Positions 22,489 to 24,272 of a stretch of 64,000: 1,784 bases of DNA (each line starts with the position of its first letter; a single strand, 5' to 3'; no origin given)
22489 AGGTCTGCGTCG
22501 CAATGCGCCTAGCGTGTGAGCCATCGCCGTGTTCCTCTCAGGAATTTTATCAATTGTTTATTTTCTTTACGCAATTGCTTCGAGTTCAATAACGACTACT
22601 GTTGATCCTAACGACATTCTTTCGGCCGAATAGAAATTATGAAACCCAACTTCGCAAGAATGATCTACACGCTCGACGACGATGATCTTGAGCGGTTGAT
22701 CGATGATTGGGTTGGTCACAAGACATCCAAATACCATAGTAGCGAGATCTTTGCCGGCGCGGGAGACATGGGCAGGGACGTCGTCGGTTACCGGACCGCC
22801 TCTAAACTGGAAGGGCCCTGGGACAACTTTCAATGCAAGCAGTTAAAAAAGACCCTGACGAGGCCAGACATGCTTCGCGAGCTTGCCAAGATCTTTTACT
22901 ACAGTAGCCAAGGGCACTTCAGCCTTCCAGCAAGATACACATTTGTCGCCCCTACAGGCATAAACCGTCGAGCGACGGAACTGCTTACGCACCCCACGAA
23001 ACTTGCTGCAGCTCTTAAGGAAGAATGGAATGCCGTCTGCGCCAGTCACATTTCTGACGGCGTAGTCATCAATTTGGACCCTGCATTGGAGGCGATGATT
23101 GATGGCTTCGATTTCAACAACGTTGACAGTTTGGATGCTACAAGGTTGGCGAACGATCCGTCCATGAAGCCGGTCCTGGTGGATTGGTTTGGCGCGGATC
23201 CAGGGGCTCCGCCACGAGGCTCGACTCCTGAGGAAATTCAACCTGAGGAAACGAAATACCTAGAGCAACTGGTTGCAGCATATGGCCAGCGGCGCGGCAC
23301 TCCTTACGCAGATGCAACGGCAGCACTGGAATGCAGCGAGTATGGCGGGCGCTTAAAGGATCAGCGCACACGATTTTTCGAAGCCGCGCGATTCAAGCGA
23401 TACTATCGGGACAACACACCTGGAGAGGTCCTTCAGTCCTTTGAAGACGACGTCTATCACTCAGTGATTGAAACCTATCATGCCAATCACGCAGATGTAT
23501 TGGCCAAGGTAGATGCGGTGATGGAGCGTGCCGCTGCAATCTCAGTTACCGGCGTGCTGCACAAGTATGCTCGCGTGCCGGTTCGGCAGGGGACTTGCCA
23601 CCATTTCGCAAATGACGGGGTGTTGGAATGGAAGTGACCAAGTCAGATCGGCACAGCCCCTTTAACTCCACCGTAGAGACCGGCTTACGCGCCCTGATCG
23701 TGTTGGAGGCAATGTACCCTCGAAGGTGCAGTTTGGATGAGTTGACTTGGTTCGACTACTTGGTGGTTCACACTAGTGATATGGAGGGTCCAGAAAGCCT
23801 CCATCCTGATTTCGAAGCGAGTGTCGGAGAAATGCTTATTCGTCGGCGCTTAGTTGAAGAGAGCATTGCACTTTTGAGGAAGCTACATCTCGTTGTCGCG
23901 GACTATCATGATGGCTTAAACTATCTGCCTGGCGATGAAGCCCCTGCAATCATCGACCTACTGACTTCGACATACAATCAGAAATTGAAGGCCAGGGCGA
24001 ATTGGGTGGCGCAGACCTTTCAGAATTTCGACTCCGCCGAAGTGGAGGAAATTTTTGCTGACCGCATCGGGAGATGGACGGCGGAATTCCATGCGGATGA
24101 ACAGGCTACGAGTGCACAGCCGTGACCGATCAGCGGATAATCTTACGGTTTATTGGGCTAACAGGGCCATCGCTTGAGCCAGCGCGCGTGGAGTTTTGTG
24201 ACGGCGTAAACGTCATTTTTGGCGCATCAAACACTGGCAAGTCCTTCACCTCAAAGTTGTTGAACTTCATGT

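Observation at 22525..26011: ICE-borne three-gene nuclease / middle component / SMC-like ATPase operon (ABC-3C / Lamassu-DdmABC-like architecture) in the leading region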

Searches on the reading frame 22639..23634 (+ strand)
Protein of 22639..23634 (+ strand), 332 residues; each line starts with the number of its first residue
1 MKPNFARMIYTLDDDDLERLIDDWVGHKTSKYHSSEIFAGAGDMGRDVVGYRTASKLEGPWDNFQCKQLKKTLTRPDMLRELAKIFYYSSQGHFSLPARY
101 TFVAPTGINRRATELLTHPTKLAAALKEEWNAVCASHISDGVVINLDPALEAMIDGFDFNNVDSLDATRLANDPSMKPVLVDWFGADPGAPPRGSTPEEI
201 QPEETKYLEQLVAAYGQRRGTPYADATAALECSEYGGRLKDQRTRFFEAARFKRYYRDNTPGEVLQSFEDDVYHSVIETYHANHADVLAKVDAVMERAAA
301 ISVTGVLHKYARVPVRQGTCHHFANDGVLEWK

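Call 3: search_protein_families(library=pfam, proteins=[window:22639-23634:+], max_evalue=1)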
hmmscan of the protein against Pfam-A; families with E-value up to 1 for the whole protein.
window:22639-23634:+ (332 aa): 2 families
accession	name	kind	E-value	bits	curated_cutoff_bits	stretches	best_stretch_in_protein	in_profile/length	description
PF20282.3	CTD6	-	1.1e-27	97.4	26.4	1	204-331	1-130/130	C-terminal domain 6 of the ABC-three component (ABC-3C) systems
PF18198.7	AAA_lid_11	-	0.056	14.1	31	1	207-291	43-122/140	Dynein heavy chain AAA lid domain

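Call 4: search_protein_families(library=padloc, proteins=[window:22639-23634:+], max_evalue=1)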
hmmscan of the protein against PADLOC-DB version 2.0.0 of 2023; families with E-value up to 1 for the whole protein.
window:22639-23634:+ (332 aa): 2 families
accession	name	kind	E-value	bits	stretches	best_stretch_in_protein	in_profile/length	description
PDLC03852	LmuA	-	3.3e-86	288.3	1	8-331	14-332/336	-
PDLC03857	LmuA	-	3.4e-22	77.6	1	191-331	175-322/327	-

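Call 5: search_protein_families(library=ncbifam, proteins=[window:22639-23634:+], max_evalue=1)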
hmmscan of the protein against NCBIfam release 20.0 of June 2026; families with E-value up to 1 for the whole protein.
window:22639-23634:+ (332 aa): 0 families

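Call 7: search_solved_structures(query=window:22639-23634:+, max_evalue=10, show_alignments=2)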
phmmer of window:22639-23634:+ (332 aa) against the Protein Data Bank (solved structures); distinct sequences matched with E-value up to 10: 2.
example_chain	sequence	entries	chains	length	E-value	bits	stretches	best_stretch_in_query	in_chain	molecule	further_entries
9e6q_AO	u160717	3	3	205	0.031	16.5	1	229-288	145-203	Large ribosomal subunit protein uL18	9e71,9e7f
8a22_Ba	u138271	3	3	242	0.77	11.9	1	6-89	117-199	bS1m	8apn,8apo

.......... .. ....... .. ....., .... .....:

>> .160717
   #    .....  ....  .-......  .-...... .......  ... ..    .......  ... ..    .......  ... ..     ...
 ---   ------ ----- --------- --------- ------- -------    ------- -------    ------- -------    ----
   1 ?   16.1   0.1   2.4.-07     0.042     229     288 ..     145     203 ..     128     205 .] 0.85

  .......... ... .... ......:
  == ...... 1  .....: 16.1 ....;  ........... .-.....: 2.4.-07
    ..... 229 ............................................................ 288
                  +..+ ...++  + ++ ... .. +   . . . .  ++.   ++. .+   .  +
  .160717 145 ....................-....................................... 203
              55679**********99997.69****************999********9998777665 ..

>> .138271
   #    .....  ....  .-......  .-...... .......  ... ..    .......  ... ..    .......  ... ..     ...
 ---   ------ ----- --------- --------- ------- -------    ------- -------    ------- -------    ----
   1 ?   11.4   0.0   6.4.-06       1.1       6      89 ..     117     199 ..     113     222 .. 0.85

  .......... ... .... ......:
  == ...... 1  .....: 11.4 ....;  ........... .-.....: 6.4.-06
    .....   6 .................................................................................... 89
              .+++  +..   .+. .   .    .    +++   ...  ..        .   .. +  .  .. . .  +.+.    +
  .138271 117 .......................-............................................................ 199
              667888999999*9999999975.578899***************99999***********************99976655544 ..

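Call 31: find_homologous_proteins(query=window:22639-23634:+, max_evalue=0.00001)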
Query window:22639-23634:+ (332 aa): 521 proteins with E <= 0.00001 among 8000 candidates; the best 120 are listed.
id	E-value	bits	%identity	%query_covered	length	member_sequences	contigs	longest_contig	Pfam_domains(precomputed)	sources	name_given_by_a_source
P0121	4.1e-222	754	100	98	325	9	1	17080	PF20282.4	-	-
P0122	6.6e-191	652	84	100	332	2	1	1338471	PF20282.4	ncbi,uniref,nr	ncbi:hypothetical protein FSZ31_00975 [Sphingorhabdus soli]|uniref:ABC-three component systems C-ter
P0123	3.7e-135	468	61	100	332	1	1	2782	PF20282.4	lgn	-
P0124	4.3e-129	448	57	100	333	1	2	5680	PF20282.4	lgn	-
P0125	1.5e-128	447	59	100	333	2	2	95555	PF20282.4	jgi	jgi:hypothetical protein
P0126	1.8e-126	440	58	100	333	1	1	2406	PF20282.4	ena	-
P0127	3.6e-126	439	58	100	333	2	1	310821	PF20282.4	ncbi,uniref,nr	ncbi:MAG: hypothetical protein HEQ34_01580 [Sphingorhabdus sp.]|uniref:ABC-three component system pr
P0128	2.6e-115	403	52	100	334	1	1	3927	PF20282.4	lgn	-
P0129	1.4e-112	394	53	99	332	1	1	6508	PF20282.4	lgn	-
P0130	2.6e-112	393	54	99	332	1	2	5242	PF20282.4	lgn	-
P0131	3.3e-112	393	53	99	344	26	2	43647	PF20282.4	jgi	jgi:hypothetical protein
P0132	1.5e-111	391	51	100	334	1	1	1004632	PF20282.4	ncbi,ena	-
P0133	3.1e-111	390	50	100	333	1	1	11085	PF20282.4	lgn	-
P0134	4.0e-110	386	51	99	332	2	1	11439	PF20282.4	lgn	-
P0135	1.2e-109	384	52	99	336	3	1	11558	PF20282.4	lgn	-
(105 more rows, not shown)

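Call 44: predict_structure(alignment_id=A1)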
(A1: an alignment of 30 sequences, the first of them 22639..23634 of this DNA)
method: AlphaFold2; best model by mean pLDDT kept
length: 332 residues; sequences in the alignment: 30
mean_pLDDT: 94.7   pTM: 0.85
mean pLDDT of the five models: 94.7, 94.4, 93.8, 93.1, 92.9
residues with pLDDT >= 90: 306; 70-90: 24; 50-70: 2; < 50: 0
segments of 3 or more residues with pLDDT < 50: none
pLDDT, mean of each block of 10 residues (from residue 1): 89 96 96 92 89 93 93 96 97 96 96 95 98 94 95 97 96 96 94 91 95 94 92 94 97 95 95 98 96 98 92 97 96 85
secondary structure, 60 per line:
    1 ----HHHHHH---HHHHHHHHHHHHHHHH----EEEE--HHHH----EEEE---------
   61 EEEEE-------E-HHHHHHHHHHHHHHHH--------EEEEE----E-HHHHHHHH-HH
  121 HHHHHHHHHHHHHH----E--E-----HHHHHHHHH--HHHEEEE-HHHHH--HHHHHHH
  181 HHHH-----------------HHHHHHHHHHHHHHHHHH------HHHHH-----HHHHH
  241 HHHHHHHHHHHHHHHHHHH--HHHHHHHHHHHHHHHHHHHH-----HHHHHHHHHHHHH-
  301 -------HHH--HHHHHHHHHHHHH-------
elements in order: H5-10 H14-29 E34-37 H40-43 E48-51 E61-65 H75-90 E99-103 H110-117 H119-134 H148-156 E162-165 H167-171 H174-184 H202-219 H226-230 H236-259 H262-281 H287-299 H313-325

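Call 46: fold_search(model_id=the predicted structure, library=pdb)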
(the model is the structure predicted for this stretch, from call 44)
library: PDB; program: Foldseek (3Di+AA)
matches with E <= 10: 324; with E <= 0.001: 0
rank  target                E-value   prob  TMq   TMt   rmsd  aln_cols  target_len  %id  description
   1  9ny1_C                5.0e-03  0.94  0.26  0.24  13.6       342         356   10  LmuA_conformation 2_assymetric (released 2025-12-17)
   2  6vm5                  2.2e-02  0.75  0.26  0.22  22.8       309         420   12  Structure of Moraxella osloensis Cap4 SAVED/CARF-domain containing receptor (released 2020-06-17)
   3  9uxh_C                3.9e-02  0.63  0.26  0.23  19.7       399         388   10  type II Lamassu, LmuACB with DNA (released 2026-03-25)
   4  8zue_A                1.0e-01  0.89  0.29  0.19   8.0       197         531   14  cryo-electron microscopy (cryo-EM) structure of the Hachiman defense system from Escherichia coli (released 2025-03-26)
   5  6wam_F                1.7e-01  0.35  0.27  0.22  22.5       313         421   12  Structure of Acinetobacter baumannii Cap4 SAVED/CARF-domain containing receptor (released 2020-06-17)
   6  9e23_e                1.8e-01  0.09  0.13  0.05  16.7       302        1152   10  Cryo-EM structure of Pre-Chi dynein tail (released 2025-07-09)
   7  6wan_F                2.0e-01  0.66  0.26  0.22  10.5       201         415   14  Structure of Acinetobacter baumannii Cap4 SAVED/CARF-domain containing receptor with the cyclic trinucleotide 3'3'3'-c (released 2020-06-17)
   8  4f0p_A                2.2e-01  0.77  0.26  0.20   6.5       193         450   11  MspJI Restriction Endonuclease - P31 Form (released 2012-08-08)
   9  6wan_D                2.2e-01  0.35  0.27  0.22  22.7       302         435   10  Structure of Acinetobacter baumannii Cap4 SAVED/CARF-domain containing receptor with the cyclic trinucleotide 3'3'3'-c (released 2020-06-17)
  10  1k83_E                2.4e-01  0.28  0.21  0.29  12.6       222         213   10  Crystal Structure of Yeast RNA Polymerase II Complexed with the Inhibitor Alpha Amanitin (released 2002-02-13)
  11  6vm6_E                3.0e-01  0.28  0.27  0.22  22.7       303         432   11  Structure of Acinetobacter baumannii Cap4 SAVED/CARF-domain containing receptor with the cyclic trinucleotide 2'3'3'-c (released 2020-06-17)
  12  6vm6_B                3.1e-01  0.23  0.26  0.21  22.9       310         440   11  Structure of Acinetobacter baumannii Cap4 SAVED/CARF-domain containing receptor with the cyclic trinucleotide 2'3'3'-c (released 2020-06-17)
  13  6wam_B                3.3e-01  0.25  0.26  0.21  22.6       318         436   11  Structure of Acinetobacter baumannii Cap4 SAVED/CARF-domain containing receptor (released 2020-06-17)
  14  9gjw_C                3.3e-01  0.06  0.15  0.11  22.7       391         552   10  OCCM maturation intermediate stalled with an Arginine Finger mutation in Mcm2 (released 2025-03-05)
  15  6vm6_C                3.5e-01  0.44  0.25  0.20  10.5       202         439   14  Structure of Acinetobacter baumannii Cap4 SAVED/CARF-domain containing receptor with the cyclic trinucleotide 2'3'3'-c (released 2020-06-17)
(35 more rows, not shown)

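Call 70: search_solved_structures(query=A1, max_evalue=1)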
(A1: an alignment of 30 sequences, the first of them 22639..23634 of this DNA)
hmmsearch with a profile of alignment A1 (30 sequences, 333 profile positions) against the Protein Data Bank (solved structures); distinct sequences matched with E-value up to 1: 15.
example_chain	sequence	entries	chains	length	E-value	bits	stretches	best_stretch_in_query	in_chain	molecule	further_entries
6aci_A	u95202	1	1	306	0.027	16.9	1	176-216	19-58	T3SS secreted effector NleB homolog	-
6e66_A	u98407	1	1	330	0.032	16.7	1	176-216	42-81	NleB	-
5h5y_A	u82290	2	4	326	0.24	13.8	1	176-281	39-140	Non-LEE encoded effector protein NleB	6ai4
5u6o_A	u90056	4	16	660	0.35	13.3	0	244-302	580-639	Potassium/sodium hyperpolarization-activated cyclic nucleotide-gated channel 1 | Potassium/sodium hyperpolarization-activated cyclic nucleotide-gated channel 11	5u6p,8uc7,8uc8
9bc6_A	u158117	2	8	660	0.35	13.3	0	244-302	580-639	Potassium/sodium hyperpolarization-activated cyclic nucleotide-gated channel 1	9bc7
6uqg_A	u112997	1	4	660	0.35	13.3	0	244-302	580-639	Potassium/sodium hyperpolarization-activated cyclic nucleotide-gated channel 1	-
6uqf_A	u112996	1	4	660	0.36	13.3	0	244-302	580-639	Potassium/sodium hyperpolarization-activated cyclic nucleotide-gated channel 1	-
6dus_A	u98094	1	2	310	0.72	12.3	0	174-216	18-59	Type III secretion system effector protein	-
6cgi_A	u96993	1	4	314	0.74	12.2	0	174-216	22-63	Type III secretion system effector protein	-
8px1_A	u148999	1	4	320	0.76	12.2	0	174-216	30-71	Non-LEE encoded effector protein NleB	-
6eyr_A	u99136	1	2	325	0.78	12.1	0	174-216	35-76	Type III secretion system effector protein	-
6eyt_A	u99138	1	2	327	0.79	12.1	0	174-216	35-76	Type III secretion system effector protein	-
7ym7_A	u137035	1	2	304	0.89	12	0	176-216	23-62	Type III secretion system effector arginine glycosyltransferase SseK1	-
5h60_A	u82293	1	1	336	0.93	11.9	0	176-216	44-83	Transferase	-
7ym5_A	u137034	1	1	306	0.95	11.9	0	176-216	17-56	Type III secretion system effector arginine glycosyltransferase SseK1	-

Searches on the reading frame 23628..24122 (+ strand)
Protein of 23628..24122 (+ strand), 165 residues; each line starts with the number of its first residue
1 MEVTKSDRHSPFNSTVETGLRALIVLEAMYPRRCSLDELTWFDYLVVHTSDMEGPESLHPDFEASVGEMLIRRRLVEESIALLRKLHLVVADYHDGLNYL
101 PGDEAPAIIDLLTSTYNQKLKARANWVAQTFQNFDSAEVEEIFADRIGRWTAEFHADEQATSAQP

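Call 3: search_protein_families(library=pfam, proteins=[window:23628-24122:+], max_evalue=1)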
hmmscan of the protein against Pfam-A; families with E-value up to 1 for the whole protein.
window:23628-24122:+ (165 aa): 1 family
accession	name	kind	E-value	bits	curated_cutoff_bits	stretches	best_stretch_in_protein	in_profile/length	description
PF20288.3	MC2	-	1.7e-38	132.2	26.9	1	11-153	1-145/145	ABC-three component (ABC-3C) system Middle Component 2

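Call 4: search_protein_families(library=padloc, proteins=[window:23628-24122:+], max_evalue=1)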
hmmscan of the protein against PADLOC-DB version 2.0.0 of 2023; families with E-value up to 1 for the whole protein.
window:23628-24122:+ (165 aa): 3 families
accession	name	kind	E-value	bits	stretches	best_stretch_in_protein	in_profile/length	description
PDLC03871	LmuC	-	9.6e-46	153.7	1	6-155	5-155/156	-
PDLC03875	LmuC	-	3e-14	51.2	1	10-142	3-137/149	-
PDLC03869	LmuC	-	0.0037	14.9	1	69-142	85-159/168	-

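Call 5: search_protein_families(library=ncbifam, proteins=[window:23628-24122:+], max_evalue=1)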
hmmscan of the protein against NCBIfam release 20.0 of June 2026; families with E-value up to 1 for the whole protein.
window:23628-24122:+ (165 aa): 0 families

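Call 8: search_solved_structures(query=window:23628-24122:+, max_evalue=10, show_alignments=1)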
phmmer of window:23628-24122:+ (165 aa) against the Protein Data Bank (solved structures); distinct sequences matched with E-value up to 10: 2.
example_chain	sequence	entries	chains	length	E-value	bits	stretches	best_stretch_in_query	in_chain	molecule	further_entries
3e0s_A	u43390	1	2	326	0.5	13.6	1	103-153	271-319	uncharacterized protein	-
6qv7_A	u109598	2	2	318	1.2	12.3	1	103-145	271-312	Uncharacterized protein | CHAD domain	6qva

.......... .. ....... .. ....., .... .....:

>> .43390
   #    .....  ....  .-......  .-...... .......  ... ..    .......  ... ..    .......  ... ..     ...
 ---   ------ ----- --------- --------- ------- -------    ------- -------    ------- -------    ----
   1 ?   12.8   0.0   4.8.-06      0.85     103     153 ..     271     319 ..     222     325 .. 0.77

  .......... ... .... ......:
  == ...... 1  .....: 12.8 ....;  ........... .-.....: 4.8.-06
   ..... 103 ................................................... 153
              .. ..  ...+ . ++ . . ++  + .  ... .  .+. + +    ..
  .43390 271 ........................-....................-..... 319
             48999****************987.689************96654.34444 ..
